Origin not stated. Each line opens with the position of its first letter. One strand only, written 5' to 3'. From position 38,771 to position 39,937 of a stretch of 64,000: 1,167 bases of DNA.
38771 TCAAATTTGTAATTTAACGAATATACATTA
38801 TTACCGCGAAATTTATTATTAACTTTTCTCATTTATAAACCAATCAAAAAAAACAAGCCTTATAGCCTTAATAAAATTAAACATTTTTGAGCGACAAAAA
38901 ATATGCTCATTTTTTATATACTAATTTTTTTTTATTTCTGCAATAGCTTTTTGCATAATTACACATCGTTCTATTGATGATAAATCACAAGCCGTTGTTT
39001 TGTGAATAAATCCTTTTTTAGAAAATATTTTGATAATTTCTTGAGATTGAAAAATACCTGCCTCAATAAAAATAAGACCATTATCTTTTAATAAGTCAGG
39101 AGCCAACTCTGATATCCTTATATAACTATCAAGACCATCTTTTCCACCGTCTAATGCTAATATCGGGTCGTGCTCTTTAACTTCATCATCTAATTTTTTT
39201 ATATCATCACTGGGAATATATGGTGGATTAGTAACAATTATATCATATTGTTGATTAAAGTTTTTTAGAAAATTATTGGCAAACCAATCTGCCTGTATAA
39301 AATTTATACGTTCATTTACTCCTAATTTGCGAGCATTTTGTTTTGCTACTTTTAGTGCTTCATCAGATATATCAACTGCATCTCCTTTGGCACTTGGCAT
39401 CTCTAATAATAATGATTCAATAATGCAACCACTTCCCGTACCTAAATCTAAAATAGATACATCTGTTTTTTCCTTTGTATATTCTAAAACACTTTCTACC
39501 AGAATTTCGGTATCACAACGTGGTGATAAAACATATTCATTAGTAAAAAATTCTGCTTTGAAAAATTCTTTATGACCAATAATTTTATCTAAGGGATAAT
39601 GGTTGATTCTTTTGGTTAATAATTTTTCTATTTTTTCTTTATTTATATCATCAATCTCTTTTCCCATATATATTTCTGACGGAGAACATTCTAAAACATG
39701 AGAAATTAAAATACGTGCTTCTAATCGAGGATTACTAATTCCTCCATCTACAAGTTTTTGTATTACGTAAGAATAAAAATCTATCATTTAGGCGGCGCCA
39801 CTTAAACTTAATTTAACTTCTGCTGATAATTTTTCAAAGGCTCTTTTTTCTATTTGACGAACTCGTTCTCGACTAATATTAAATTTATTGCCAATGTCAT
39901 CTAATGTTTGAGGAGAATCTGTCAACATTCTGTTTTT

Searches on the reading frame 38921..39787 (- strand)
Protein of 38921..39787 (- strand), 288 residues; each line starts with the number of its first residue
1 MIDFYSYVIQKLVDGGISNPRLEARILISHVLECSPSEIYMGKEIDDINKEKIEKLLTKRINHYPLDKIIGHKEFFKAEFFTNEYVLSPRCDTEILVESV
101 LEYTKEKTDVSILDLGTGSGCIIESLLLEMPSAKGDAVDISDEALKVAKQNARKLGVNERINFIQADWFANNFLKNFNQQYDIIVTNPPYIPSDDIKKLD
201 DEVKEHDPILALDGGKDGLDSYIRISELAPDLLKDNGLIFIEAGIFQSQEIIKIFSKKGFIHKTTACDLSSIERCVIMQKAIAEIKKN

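Call 17: search_protein_families(library=pfam, proteins=[window:38921-39787:-], max_evalue=0.001)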
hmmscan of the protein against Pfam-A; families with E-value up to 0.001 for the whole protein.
window:38921-39787:- (288 aa): 15 families
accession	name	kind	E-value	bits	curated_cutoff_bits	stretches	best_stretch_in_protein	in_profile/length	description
PF17827.6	PrmC_N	-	9.5e-15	55.4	23.4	1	7-71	5-71/71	PrmC N-terminal domain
PF05175.20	MTS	-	3.2e-13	50.1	23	1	101-191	24-109/170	Methyltransferase small domain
PF13847.12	Methyltransf_31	-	6e-13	49.1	27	1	108-197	3-82/145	Methyltransferase domain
PF13649.12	Methyltransf_25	-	1.2e-10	42.4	27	1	112-203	1-89/97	Methyltransferase domain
PF06325.19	PrmA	-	1.9e-09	37.9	22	1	101-187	155-233/296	Ribosomal protein L11 methyltransferase (PrmA)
PF01170.24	UPF0020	-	9.2e-08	32.4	22.3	1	137-190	81-131/197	RMKL-like, methyltransferase domain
PF07669.17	Eco57I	-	1.2e-07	32.5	25.3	1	140-239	34-130/171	Eco57I restriction-modification methylase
PF09445.16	Methyltransf_15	-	7.5e-07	29.3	22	1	112-190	4-81/165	RNA cap guanine-N2 methyltransferase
PF08242.18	Methyltransf_12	-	1.5e-06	29.3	30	1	113-187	1-72/98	Methyltransferase domain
PF03602.21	Cons_hypoth95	-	1.6e-06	28.4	24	1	108-206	41-139/182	Conserved hypothetical protein 95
PF08241.18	Methyltransf_11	-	2.4e-05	25.3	21.2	1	113-185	1-65/95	Methyltransferase domain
PF13489.12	Methyltransf_23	-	0.00014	22.1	27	1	105-187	19-88/164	Methyltransferase domain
PF05971.18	Methyltransf_10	-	0.00018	21.4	23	1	107-195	101-192/299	RNA methyltransferase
PF00891.24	Methyltransf_2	-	0.00021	21.2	22.3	1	92-171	46-123/210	O-methyltransferase domain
PF01209.24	Ubie_methyltran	-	0.00025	20.9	20.1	1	101-176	40-115/233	ubiE/COQ5 methyltransferase family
